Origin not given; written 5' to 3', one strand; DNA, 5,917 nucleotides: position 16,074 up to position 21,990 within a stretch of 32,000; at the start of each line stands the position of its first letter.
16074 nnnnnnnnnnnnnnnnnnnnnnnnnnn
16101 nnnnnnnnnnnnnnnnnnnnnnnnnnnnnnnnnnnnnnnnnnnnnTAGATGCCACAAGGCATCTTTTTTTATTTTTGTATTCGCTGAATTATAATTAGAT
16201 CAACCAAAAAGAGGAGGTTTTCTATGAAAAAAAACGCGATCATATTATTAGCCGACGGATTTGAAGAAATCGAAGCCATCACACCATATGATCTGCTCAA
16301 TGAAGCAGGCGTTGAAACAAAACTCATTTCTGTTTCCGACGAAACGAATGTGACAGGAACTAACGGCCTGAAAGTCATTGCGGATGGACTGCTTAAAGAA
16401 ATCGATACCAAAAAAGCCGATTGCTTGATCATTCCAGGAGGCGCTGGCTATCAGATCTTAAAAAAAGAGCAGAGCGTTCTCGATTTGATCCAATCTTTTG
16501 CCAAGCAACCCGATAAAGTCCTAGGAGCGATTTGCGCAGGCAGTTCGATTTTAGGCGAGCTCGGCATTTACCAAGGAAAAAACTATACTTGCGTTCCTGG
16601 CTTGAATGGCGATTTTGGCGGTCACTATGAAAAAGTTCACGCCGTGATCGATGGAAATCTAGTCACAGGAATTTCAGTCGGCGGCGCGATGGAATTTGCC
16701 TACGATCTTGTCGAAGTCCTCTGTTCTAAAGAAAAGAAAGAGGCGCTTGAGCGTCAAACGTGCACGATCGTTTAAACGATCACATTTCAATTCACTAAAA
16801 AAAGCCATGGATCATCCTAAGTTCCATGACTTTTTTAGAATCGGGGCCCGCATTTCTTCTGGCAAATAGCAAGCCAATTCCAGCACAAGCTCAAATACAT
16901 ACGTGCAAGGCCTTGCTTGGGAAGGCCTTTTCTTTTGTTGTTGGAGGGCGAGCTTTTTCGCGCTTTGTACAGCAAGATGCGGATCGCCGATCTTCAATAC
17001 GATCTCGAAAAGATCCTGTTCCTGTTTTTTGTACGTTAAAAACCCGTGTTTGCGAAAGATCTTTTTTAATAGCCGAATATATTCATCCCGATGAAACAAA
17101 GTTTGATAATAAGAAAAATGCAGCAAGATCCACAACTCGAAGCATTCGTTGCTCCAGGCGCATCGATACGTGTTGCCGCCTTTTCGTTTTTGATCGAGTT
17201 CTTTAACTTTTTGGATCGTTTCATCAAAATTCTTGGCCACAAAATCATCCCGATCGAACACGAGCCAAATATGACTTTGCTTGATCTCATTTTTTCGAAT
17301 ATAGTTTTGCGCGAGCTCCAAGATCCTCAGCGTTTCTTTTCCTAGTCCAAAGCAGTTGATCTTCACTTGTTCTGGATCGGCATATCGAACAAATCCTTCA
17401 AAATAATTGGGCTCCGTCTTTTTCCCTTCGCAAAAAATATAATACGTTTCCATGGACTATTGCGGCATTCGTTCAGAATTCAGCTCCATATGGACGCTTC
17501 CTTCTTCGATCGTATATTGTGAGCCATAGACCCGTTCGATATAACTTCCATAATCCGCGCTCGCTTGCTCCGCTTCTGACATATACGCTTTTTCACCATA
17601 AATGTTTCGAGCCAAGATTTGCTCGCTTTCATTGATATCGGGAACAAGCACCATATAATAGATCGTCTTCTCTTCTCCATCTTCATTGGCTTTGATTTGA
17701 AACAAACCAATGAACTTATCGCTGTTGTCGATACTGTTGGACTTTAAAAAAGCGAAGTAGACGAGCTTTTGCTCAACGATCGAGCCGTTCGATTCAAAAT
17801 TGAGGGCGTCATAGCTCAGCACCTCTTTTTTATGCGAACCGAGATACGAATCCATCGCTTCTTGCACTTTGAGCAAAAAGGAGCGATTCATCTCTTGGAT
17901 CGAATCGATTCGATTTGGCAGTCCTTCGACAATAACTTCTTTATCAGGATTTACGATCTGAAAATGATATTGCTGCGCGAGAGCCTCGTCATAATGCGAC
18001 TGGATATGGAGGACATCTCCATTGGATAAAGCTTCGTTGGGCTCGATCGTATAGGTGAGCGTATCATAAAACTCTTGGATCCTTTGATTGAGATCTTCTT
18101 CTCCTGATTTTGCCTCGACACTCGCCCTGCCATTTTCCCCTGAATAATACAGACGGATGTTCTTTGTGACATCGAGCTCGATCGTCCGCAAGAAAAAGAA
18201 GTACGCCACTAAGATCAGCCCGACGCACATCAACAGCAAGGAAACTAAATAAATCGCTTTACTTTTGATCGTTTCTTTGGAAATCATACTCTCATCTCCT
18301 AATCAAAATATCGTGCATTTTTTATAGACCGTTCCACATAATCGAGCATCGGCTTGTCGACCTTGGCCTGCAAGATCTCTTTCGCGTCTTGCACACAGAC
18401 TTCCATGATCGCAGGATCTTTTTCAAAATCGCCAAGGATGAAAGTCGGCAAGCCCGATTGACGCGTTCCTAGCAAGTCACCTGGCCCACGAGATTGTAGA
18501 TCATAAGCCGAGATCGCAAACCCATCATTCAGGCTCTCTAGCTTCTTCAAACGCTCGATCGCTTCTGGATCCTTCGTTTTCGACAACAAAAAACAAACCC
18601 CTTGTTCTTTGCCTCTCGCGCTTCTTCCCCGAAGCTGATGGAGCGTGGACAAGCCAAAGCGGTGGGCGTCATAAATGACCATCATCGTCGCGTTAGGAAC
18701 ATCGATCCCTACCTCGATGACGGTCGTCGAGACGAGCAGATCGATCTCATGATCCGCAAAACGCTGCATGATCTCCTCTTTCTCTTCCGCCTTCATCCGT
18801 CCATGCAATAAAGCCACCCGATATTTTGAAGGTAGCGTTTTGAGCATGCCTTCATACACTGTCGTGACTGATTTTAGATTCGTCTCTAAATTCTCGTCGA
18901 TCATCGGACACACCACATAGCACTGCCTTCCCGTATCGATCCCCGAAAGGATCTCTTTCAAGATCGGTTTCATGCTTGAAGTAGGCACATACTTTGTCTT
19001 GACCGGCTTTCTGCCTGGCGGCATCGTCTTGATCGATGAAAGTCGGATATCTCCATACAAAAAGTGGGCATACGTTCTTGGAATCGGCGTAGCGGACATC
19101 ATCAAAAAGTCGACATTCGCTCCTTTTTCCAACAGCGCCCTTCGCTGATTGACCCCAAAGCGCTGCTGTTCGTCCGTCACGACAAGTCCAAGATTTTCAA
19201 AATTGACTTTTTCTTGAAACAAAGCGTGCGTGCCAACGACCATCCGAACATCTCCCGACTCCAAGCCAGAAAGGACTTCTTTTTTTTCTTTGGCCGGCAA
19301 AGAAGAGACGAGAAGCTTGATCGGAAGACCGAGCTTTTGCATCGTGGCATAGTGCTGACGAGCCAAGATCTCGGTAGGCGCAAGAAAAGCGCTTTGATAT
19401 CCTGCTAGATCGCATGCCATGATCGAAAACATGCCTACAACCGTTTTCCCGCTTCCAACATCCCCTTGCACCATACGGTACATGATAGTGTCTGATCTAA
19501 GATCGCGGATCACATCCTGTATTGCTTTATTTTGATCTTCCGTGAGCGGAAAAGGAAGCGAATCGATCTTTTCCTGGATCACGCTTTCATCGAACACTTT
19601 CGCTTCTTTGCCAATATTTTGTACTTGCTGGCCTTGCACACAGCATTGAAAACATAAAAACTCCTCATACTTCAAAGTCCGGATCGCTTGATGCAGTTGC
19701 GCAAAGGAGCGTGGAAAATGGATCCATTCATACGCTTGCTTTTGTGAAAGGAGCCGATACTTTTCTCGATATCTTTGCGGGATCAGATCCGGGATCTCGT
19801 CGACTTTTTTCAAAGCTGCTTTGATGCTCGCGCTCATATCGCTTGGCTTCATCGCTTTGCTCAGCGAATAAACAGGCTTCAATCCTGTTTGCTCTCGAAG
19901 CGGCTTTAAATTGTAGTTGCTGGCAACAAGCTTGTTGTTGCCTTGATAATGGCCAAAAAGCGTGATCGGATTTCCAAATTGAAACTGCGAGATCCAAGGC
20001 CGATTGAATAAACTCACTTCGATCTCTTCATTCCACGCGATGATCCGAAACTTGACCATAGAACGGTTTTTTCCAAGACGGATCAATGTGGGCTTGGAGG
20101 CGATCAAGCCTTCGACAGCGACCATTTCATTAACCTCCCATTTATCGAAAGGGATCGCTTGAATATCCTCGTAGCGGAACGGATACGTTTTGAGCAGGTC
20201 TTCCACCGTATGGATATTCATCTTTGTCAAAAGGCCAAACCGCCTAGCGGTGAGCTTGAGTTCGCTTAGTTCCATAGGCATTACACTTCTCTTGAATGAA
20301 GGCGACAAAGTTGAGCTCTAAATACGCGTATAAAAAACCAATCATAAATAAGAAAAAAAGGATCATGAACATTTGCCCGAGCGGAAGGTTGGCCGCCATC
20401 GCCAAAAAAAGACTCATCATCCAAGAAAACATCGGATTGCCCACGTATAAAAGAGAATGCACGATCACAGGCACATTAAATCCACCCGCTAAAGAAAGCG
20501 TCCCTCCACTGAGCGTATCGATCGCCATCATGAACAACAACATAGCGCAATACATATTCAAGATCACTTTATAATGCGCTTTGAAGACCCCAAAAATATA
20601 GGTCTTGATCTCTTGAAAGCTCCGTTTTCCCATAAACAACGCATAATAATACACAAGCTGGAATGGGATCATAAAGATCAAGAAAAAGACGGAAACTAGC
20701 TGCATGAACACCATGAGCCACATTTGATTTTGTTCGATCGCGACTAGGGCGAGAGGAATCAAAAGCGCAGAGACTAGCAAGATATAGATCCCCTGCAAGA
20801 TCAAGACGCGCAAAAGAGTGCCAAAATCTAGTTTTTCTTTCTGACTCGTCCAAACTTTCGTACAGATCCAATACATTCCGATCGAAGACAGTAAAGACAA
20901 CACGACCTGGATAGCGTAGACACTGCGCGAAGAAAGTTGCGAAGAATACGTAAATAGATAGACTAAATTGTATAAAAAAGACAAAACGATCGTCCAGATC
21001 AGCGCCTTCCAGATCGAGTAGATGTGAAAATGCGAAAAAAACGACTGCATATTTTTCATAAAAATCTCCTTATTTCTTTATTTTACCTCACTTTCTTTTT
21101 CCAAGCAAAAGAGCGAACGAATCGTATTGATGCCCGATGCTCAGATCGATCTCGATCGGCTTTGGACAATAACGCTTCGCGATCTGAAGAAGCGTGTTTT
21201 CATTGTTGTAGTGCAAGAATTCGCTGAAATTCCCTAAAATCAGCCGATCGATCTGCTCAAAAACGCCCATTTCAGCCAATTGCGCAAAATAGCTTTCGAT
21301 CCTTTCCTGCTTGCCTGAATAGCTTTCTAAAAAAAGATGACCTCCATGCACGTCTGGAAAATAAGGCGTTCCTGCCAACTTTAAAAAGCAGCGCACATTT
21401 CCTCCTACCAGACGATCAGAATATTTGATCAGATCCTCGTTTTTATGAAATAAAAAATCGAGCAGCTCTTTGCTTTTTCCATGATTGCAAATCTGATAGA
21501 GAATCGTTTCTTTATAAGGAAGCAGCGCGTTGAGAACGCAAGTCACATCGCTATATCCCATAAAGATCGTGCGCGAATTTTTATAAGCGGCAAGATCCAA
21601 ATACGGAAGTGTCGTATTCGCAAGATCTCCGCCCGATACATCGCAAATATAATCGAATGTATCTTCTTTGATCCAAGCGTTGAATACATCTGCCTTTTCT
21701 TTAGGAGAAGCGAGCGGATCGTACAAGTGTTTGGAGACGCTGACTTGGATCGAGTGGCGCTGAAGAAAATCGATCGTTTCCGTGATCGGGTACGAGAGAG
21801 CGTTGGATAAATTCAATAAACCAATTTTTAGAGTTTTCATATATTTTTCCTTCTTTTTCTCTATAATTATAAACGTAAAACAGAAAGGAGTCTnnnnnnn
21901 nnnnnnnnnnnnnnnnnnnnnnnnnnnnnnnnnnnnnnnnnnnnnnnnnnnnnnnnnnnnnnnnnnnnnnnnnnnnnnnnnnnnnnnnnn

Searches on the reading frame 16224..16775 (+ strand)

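Call 53: search_protein_families(library=pfam, proteins=[window:16224-16775:+], max_evalue=0.00001)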
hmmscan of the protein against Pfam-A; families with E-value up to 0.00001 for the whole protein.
window:16224-16775:+ (183 aa): 1 family
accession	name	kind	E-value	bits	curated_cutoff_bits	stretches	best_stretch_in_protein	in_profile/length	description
PF01965.30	DJ-1_PfpI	-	1.5e-36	126.2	26.6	1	4-164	2-164/165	DJ-1/PfpI family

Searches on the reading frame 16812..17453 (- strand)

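Call 54: search_protein_families(library=pfam, proteins=[window:16812-17453:-], max_evalue=0.00001)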
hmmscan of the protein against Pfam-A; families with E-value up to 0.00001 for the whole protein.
window:16812-17453:- (213 aa): 1 family
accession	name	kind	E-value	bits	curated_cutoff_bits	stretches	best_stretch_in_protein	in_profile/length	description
PF13707.11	RloB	-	1.2e-39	137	31.5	1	4-193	1-195/195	RloB-like protein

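Call 79: search_protein_families(library=padloc, proteins=[window:16812-17453:-], max_evalue=0.001)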
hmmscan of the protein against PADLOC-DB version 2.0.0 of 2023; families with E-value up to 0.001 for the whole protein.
window:16812-17453:- (213 aa): 1 family
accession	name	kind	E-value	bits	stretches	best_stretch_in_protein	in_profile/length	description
PDLC02337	AbiLii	-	1.3e-26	92.2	1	3-201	30-93/170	AbiLii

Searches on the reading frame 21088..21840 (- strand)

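Call 54: search_protein_families(library=pfam, proteins=[window:21088-21840:-], max_evalue=0.00001)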
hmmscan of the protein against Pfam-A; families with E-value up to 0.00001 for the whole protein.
window:21088-21840:- (250 aa): 2 families
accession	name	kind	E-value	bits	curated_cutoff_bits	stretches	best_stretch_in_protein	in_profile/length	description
PF17676.7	Peptidase_S66C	-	7.8e-20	72.1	23.7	1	143-249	3-117/120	LD-carboxypeptidase C-terminal domain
PF02016.21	Peptidase_S66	-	2.6e-18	66.8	25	1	7-107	2-111/121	LD-carboxypeptidase N-terminal domain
